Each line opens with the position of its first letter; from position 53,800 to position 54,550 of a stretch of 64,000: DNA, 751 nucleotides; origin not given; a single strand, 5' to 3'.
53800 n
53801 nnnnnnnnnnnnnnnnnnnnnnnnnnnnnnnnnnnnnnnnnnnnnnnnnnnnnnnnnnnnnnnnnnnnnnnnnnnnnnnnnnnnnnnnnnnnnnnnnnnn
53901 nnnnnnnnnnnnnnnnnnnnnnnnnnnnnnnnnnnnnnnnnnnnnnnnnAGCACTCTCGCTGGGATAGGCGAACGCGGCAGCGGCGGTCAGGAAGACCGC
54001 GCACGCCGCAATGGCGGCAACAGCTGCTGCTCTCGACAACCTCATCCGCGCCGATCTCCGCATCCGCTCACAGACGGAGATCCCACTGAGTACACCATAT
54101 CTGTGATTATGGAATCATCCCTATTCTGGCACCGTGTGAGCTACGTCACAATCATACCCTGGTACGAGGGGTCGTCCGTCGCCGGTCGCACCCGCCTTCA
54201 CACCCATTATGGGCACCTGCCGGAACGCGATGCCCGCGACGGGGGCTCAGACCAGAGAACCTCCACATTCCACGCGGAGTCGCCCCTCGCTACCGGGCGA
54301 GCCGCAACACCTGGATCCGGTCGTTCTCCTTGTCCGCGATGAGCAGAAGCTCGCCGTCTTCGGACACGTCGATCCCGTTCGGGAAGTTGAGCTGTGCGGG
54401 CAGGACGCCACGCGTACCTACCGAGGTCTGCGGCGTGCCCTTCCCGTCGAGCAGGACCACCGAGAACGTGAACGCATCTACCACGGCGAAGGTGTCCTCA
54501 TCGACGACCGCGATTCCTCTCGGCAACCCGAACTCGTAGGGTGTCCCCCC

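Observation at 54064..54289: AT-richer 226-nt gap carrying a perfect TGTGA-N6-TCACA palindrome between the rex operon and the cytochrome genes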

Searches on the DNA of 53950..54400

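Call 54: search_rna_families(source=window, start=53950, end=54400, threshold=evalue, max_evalue=5)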
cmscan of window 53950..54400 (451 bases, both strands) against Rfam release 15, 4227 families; matches with E-value up to 5: 1.
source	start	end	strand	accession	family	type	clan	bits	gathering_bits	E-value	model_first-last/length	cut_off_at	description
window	54102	54122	-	RF01114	TMV_UPD-PK1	Cis-reg;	-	16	33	2.4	1-22/22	no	Pseudoknot of upstream pseudoknot domain (UPD) of the 3'UTR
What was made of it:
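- Tried and rejected: An Rfam scan of the gap found no credible family (call 54).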
